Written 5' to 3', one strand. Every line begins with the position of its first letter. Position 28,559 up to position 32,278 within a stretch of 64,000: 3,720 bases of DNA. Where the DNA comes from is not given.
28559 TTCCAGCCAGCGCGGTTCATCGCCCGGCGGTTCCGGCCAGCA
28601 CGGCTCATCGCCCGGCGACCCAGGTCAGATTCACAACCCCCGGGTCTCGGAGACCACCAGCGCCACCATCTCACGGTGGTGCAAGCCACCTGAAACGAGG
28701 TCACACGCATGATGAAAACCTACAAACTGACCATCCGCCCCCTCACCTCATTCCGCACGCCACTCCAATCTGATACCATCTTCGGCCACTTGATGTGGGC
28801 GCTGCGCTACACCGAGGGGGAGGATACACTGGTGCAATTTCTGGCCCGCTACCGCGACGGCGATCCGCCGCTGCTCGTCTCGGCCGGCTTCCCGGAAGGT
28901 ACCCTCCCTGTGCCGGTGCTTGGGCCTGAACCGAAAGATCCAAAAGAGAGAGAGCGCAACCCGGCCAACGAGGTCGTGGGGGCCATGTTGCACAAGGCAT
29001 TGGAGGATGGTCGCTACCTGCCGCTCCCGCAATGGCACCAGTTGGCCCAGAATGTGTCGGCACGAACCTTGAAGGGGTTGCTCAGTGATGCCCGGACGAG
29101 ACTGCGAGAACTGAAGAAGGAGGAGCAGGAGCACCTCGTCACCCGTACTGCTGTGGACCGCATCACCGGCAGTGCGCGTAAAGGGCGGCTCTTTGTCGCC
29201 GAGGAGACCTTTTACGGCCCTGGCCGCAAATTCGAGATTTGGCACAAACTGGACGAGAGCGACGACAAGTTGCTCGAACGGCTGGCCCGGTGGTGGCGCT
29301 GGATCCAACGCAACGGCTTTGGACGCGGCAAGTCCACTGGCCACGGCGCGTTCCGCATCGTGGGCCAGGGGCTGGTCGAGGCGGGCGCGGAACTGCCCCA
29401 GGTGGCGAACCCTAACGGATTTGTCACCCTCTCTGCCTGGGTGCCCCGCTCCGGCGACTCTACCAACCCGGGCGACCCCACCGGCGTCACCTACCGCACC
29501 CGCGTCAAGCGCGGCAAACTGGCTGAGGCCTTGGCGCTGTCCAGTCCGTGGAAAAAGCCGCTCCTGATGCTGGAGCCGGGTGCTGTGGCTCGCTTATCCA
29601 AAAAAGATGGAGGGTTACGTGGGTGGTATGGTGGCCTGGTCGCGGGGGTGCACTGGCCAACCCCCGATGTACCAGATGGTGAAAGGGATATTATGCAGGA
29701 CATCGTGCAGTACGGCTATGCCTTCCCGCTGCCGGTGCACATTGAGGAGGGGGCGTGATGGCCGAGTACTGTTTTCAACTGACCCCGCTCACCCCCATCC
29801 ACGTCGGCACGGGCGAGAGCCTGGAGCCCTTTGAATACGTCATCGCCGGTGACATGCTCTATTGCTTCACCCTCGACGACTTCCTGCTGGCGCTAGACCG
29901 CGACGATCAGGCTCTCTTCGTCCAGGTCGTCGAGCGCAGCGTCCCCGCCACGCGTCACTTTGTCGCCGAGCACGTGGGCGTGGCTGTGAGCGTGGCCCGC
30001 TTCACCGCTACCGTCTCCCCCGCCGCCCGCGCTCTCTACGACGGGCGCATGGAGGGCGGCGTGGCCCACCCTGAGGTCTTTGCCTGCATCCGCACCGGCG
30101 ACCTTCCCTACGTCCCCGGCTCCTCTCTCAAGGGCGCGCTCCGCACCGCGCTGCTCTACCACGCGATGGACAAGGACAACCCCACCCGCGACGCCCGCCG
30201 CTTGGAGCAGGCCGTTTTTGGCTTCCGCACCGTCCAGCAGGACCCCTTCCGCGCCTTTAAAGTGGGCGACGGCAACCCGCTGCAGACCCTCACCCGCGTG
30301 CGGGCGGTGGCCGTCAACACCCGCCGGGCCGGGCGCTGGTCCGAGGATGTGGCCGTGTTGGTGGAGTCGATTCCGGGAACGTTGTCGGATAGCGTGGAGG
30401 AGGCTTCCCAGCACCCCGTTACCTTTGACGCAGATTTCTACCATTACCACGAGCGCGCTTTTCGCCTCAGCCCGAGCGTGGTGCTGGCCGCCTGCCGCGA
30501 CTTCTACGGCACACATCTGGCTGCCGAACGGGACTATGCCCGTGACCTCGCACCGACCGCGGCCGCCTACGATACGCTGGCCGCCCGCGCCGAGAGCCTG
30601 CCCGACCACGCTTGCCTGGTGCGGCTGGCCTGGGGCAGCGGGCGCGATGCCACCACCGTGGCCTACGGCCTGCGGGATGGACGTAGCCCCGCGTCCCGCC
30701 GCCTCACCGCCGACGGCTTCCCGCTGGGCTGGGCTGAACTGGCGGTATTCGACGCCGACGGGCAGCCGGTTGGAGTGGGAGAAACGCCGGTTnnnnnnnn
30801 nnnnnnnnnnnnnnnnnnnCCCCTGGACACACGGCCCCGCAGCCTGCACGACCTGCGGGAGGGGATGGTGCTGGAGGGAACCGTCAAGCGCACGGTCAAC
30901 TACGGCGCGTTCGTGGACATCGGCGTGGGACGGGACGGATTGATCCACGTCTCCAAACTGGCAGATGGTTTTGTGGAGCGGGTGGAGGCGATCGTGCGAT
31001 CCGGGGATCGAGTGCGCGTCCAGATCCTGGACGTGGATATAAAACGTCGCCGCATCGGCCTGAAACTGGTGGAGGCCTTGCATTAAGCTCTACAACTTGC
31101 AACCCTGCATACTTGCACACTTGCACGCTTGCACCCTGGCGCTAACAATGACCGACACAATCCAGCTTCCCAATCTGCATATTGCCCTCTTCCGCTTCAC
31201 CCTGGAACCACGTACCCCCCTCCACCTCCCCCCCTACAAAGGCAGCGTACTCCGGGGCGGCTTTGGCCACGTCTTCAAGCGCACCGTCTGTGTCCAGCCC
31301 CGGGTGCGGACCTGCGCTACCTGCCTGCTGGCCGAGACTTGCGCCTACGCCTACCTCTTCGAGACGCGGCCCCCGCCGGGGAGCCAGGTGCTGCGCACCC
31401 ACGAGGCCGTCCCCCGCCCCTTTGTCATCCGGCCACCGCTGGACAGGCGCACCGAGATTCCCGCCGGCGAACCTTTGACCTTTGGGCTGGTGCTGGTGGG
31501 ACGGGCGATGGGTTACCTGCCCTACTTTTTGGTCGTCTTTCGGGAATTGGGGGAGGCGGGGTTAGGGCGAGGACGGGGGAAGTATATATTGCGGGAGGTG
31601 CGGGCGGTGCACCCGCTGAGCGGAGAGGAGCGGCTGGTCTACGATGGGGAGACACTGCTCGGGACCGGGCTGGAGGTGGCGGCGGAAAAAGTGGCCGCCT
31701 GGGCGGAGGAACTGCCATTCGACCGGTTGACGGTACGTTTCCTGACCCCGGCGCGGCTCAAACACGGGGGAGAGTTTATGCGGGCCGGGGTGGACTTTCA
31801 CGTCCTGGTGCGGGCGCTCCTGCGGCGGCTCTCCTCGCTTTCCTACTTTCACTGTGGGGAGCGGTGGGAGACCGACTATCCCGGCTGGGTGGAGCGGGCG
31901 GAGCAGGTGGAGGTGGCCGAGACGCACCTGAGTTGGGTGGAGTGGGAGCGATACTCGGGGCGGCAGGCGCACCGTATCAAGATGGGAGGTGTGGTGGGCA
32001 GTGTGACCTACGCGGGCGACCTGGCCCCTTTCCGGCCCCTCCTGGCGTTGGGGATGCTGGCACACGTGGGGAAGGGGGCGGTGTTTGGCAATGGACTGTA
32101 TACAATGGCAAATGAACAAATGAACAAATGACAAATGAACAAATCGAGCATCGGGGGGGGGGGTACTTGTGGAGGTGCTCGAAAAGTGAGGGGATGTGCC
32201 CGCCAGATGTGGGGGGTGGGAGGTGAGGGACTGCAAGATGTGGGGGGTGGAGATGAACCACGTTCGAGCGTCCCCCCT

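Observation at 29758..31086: Csm5 fused to a Tex-like S1 RNA-binding domain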

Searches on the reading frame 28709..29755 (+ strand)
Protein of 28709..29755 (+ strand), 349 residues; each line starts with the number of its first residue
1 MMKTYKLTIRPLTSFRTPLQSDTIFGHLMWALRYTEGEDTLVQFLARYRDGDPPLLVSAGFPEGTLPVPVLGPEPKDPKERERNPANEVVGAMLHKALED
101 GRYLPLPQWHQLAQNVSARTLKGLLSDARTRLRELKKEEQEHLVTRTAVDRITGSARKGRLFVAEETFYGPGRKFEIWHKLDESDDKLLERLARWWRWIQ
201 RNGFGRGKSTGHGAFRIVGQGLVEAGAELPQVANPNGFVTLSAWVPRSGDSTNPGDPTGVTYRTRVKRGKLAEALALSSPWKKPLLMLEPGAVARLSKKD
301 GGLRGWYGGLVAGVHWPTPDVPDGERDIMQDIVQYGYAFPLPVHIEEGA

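Call 3: search_protein_families(library=pfam, proteins=[window:28709-29755:+], max_evalue=0.01)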
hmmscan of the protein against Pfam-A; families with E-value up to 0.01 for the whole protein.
window:28709-29755:+ (349 aa): 1 family
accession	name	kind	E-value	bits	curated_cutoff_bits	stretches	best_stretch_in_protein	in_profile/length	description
PF03787.20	RAMPs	-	0.00023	22.1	22.1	1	144-216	119-189/189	RAMP superfamily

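Call 4: search_protein_families(library=ncbifam, proteins=[window:28709-29755:+], max_evalue=0.01)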
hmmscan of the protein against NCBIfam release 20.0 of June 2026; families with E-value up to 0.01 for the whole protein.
window:28709-29755:+ (349 aa): 1 family
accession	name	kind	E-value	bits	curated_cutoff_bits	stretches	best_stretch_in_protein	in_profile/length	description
TIGR01903.2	cas5_csm4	equivalog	1.2e-23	83.9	55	1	16-301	23-280/304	type III-A CRISPR-associated RAMP protein Csm4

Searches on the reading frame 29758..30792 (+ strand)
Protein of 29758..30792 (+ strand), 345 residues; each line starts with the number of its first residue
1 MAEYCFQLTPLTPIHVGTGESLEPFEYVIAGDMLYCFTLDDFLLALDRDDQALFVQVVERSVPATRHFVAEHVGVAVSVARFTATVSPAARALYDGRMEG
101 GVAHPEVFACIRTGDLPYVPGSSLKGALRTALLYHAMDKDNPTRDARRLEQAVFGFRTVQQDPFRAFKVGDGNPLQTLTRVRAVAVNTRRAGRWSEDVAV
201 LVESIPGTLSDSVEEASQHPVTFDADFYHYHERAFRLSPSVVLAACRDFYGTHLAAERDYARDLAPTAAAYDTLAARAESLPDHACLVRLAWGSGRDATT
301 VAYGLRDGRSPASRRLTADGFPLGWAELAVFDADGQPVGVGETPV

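Call 31: search_protein_representatives(protein=window:29758-30792:+)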
Query: 345 residues. Proteins with E-value up to 0.001 (for the whole library): 1708; up to 1e-10: 263; up to 1e-30: 20. The best 150 are listed.
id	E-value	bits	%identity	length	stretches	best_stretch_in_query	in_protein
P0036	5.9e-149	512.6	71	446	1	5-340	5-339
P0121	7.2e-102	357.8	53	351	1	2-338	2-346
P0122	9.0e-67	242.4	39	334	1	1-330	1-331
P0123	2.7e-64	234.3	39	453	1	2-340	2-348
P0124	2.3e-63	231.2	38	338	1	1-330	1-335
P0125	1.1e-57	212.6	39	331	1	1-313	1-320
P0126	1.9e-53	198.6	37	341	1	4-332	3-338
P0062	3.1e-51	191.4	41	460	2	1-308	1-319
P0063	3.7e-51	191.1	42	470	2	1-310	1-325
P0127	2.8e-47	178.3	37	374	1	1-338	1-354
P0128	4.1e-46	174.5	41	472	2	1-309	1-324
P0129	1.0e-42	163.4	36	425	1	1-338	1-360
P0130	2.4e-42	162.1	30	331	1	8-326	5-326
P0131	1.7e-41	159.4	75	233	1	241-342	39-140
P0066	1.7e-40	156.1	34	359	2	1-314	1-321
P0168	5.5e-20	88.6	28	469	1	1-330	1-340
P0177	3.7e-19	85.9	30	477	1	11-328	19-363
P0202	1.3e-16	77.5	34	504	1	5-332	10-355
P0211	2.7e-16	76.5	30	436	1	3-327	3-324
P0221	8.3e-16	74.9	28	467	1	6-329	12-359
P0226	1.9e-15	73.7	26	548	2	8-133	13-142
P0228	2.1e-15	73.6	27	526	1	5-252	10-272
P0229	2.6e-15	73.3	31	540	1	4-187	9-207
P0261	1.2e-13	67.7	37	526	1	4-174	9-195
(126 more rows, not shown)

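Call 56: list_cluster_members(proteins=[P0123, P0221, P0168, P0051, P0067, P0115, P0036, P0054, P0009, P0060])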
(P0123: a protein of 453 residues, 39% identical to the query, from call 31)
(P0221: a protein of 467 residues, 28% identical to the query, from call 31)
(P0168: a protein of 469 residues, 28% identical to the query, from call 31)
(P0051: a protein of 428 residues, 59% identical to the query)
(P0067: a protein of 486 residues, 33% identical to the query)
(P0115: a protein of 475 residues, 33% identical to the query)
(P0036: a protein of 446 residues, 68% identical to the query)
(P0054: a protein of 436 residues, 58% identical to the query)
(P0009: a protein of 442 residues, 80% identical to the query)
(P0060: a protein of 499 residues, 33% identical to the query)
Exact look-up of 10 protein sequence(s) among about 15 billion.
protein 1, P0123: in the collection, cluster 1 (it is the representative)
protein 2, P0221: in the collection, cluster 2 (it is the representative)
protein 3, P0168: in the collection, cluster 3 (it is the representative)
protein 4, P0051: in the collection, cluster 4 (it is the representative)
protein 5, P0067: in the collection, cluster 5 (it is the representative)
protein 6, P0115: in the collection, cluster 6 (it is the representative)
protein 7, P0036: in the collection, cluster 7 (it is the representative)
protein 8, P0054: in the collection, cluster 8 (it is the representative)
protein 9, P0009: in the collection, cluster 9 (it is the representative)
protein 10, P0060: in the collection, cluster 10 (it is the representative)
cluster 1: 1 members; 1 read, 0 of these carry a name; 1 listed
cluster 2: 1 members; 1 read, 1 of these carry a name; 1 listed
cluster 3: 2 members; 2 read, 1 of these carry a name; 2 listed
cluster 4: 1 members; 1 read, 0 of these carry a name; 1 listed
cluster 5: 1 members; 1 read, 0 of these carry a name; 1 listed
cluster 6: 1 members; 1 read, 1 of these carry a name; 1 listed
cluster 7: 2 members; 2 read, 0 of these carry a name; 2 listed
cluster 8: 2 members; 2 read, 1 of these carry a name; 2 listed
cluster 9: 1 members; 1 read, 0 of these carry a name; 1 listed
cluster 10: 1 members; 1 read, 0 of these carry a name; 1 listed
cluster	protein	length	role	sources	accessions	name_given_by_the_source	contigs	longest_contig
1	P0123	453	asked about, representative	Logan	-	-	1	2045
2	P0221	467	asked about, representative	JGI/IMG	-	CRISPR-associated protein Csm5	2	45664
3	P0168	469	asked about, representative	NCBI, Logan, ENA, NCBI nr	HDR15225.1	MAG TPA: S1 RNA-binding domain-containing protein [Desulfobacteraceae bacterium] | S1 RNA-binding domain-containing protein [Desulfobacteraceae bacterium]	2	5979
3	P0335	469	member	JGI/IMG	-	-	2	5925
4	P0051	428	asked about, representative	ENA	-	-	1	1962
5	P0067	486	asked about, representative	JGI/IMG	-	-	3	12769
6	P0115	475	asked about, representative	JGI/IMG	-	CRISPR-associated protein Csm5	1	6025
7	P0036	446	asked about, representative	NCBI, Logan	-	-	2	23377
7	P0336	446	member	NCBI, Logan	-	-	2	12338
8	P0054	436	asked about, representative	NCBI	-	-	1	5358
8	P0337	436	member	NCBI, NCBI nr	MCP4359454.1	MAG: type III-A CRISPR-associated RAMP protein Csm5 [Chloroflexi bacterium] | type III-A CRISPR-associated RAMP protein Csm5 [Chloroflexota bacterium]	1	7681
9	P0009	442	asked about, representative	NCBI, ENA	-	-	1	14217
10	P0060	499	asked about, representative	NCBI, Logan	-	-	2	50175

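Call 57: search_protein_families(library=pfam, proteins=[P0123, P0221, P0168, P0177, P0211, P0226, P0228, P0229, P0261, P0202], max_evalue=0.01)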
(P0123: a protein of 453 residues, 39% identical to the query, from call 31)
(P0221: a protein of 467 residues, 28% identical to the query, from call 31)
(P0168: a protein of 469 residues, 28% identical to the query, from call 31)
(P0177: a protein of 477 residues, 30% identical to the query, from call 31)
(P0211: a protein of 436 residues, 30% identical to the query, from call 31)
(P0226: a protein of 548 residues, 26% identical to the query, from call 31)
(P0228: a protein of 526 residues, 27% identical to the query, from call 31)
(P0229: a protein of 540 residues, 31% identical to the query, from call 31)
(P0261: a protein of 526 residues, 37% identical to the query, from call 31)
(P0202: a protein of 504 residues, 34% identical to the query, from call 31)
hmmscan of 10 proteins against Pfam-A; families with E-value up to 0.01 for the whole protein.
P0123 (453 aa): 4 families
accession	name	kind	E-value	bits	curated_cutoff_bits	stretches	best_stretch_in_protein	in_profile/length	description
PF00575.29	S1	-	1.7e-17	64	22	1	377-448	3-74/74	S1 RNA binding domain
PF03787.20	RAMPs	-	7.9e-07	30.2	22.1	1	8-178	2-91/189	RAMP superfamily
PF23459.1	S1_RRP5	-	4e-06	27.7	27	1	376-446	1-71/72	RRP5 S1 domain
PF18614.7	RNase_II_C_S1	-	0.0077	16.5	26.6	0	423-445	34-56/59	RNase II-type exonuclease C-terminal S1 domain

P0221 (467 aa): 4 families
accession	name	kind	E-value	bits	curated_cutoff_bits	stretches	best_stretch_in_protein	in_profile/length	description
PF00575.29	S1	-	4.9e-18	65.7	22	1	392-464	1-74/74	S1 RNA binding domain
PF03787.20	RAMPs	-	4.9e-09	37.4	22.1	1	14-293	2-145/189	RAMP superfamily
PF23459.1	S1_RRP5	-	0.00029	21.8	27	1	396-453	4-61/72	RRP5 S1 domain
PF24685.1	OB_RRP5_4th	-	0.0096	16.4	31.5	0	419-454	37-72/92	RRP5 OB-fold domain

P0168 (469 aa): 2 families
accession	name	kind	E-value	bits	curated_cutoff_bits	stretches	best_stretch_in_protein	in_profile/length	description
PF03787.20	RAMPs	-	5.1e-09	37.3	22.1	1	7-180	1-93/189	RAMP superfamily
PF00575.29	S1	-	8.2e-09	36.2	22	1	400-458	4-66/74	S1 RNA binding domain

P0177 (477 aa): 1 family
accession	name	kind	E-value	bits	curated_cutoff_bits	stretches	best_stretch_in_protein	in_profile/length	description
PF03787.20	RAMPs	-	6.9e-12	46.7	22.1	1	18-252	4-127/189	RAMP superfamily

P0211 (436 aa): 1 family
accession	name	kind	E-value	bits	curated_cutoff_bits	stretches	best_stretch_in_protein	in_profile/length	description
PF03787.20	RAMPs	-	1.4e-13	52.3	22.1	1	8-289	2-178/189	RAMP superfamily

P0226 (548 aa): 1 family
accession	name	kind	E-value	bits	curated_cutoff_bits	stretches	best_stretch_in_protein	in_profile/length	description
PF03787.20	RAMPs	-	3e-12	47.9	22.1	1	13-330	2-187/189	RAMP superfamily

P0228 (526 aa): 1 family
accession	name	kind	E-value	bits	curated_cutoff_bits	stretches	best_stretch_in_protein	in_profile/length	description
PF03787.20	RAMPs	-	2.1e-12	48.4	22.1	1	13-281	2-171/189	RAMP superfamily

P0229 (540 aa): 1 family
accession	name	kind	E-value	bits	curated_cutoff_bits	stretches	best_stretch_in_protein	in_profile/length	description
PF03787.20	RAMPs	-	2.5e-11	44.9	22.1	1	13-224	2-102/189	RAMP superfamily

P0261 (526 aa): 1 family
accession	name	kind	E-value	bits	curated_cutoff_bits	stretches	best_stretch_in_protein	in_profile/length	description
PF03787.20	RAMPs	-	1.3e-08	36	22.1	1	13-208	2-114/189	RAMP superfamily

P0202 (504 aa): 1 family
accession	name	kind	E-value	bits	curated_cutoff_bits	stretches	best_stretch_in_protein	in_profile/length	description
PF03787.20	RAMPs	-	2.7e-07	31.7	22.1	1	13-178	2-77/189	RAMP superfamily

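Call 58: find_encoding_contigs(protein=P0221, flank=10000, max_places=1)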
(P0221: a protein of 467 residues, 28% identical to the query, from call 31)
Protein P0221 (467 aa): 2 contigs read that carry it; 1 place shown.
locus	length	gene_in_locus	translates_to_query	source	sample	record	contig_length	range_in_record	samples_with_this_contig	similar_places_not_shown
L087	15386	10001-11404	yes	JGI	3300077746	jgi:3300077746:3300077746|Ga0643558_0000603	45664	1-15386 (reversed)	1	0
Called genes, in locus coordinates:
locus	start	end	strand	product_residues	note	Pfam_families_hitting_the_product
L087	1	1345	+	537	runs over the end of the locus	-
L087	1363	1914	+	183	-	PF13302:Acetyltransf_3, PF13420:Acetyltransf_4, PF00583:Acetyltransf_1 (weak)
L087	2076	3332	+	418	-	PF01381:HTH_3, PF12844:HTH_19 (weak), PF06114:Peptidase_M78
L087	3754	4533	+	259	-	-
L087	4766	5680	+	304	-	PF27225:AF_1859_N, PF10040:CRISPR_Cas6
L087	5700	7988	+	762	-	PF18211:Csm1_B, PF22335:Cas10-Cmr2_palm2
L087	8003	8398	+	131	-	PF03750:Csm2_III-A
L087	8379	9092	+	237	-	PF03787:RAMPs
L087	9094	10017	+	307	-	-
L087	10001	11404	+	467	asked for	PF03787:RAMPs, PF00575:S1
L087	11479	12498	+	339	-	PF17761:DUF1016_N, PF06250:YhcG_C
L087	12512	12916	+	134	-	PF27247:MJ1673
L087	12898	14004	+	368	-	PF23400:CARF_Card1, PF09002:Card1_endonuc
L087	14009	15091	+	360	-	PF01867:Cas_Cas1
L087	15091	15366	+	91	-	PF09827:CRISPR_Cas2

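Call 59: find_encoding_contigs(protein=P0168, flank=6000, max_places=1)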
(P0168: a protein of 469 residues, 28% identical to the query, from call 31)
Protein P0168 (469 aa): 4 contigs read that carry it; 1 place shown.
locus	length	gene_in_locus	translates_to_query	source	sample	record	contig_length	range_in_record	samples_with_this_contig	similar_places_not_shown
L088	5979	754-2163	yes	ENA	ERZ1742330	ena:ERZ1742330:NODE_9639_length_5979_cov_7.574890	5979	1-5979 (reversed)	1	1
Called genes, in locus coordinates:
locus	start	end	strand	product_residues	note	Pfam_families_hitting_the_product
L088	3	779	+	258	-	?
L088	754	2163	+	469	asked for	PF03787:RAMPs, PF00575:S1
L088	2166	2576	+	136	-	PF27247:MJ1673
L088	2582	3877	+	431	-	-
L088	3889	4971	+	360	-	PF01867:Cas_Cas1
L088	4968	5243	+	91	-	PF09827:CRISPR_Cas2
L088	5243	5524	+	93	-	PF09827:CRISPR_Cas2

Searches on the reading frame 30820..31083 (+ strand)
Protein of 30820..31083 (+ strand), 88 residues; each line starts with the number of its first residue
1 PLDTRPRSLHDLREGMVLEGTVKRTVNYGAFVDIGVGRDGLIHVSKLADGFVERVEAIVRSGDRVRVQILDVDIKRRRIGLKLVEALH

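Call 48: find_homologous_proteins(query=window:30820-31083:+, max_evalue=0.00001)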
Query window:30820-31083:+ (88 aa): 68 proteins with E <= 0.00001 among 70 candidates.
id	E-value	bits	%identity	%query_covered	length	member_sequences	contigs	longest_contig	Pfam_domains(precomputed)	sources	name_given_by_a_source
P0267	5.6e-42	159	88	98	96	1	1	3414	PF00575.30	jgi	jgi:uncharacterized protein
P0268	7.6e-38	146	79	99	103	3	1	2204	PF00575.30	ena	-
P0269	1.3e-33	133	76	98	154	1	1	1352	PF00575.30,PF23459.2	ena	-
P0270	5.6e-33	130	76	97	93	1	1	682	PF00575.30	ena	-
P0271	2.0e-29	119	81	82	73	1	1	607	PF00575.30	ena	-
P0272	8.3e-22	95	58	91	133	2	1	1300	PF00575.30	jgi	-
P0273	1.5e-20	91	63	83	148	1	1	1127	PF00575.30,PF23459.2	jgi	jgi:uncharacterized protein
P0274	5.4e-20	89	57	88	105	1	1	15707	PF00575.30,PF23459.2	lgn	-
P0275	3.4e-19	87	80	61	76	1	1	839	PF00575.30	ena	-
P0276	5.0e-18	83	54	91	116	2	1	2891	PF00575.30,PF23459.2,PF17674.8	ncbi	-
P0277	6.5e-18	82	57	92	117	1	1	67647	PF00575.30,PF23459.2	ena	-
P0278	1.2e-17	82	57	92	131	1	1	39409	PF00575.30,PF23459.2,PF17674.8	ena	-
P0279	1.4e-17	81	55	85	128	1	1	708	PF00575.30,PF23459.2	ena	-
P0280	2.0e-17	81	56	88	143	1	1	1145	PF00575.30,PF23459.2,PF17674.8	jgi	jgi:uncharacterized protein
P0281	2.2e-17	81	56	88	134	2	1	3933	PF00575.30,PF23459.2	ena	-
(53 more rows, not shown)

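Call 49: find_encoding_contigs(protein=P0267, flank=5000, max_places=3)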
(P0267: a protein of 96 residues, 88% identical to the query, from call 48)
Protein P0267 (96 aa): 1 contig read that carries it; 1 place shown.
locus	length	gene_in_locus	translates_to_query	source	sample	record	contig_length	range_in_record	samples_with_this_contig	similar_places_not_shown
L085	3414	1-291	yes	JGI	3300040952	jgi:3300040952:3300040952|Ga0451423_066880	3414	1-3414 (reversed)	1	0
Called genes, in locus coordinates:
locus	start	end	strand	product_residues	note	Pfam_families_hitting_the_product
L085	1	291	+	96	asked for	PF00575:S1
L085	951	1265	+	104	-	PF10040:CRISPR_Cas6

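Call 50: find_encoding_contigs(protein=P0268, flank=5000, max_places=3)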
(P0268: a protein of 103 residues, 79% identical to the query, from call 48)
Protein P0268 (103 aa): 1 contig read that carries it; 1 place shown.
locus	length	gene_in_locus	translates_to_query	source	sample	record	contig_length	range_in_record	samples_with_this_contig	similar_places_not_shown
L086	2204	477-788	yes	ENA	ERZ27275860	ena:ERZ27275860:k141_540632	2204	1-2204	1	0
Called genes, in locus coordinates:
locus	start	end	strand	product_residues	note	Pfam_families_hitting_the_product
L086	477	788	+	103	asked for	PF00575:S1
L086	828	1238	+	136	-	-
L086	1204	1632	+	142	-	PF26481:DUF8154 (weak), PF05168:HEPN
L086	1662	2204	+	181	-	?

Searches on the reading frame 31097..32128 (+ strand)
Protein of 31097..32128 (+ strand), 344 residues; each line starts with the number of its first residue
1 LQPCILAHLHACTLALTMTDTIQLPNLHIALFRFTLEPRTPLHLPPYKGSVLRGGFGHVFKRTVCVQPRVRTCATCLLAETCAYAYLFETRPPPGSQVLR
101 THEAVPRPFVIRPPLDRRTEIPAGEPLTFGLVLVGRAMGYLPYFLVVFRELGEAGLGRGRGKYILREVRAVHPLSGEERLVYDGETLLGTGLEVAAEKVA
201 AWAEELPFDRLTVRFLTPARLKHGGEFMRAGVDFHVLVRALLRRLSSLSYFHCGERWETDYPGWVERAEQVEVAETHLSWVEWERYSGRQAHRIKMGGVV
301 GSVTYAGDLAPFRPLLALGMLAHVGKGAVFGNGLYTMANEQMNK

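Call 3: search_protein_families(library=pfam, proteins=[window:31097-32128:+], max_evalue=0.01)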
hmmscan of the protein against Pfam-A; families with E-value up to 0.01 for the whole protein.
window:31097-32128:+ (344 aa): 1 family
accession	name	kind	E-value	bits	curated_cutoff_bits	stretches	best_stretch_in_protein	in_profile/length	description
PF10040.14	CRISPR_Cas6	-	7.1e-19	68.8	25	1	213-333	1-87/89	CRISPR-associated endoribonuclease Cas6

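Call 4: search_protein_families(library=ncbifam, proteins=[window:31097-32128:+], max_evalue=0.01)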
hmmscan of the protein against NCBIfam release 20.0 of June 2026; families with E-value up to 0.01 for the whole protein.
window:31097-32128:+ (344 aa): 1 family
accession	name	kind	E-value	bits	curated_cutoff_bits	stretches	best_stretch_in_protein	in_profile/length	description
TIGR01877.1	cas_cas6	equivalog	0.0013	19.2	58.65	1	204-334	76-198/200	CRISPR-associated endoribonuclease Cas6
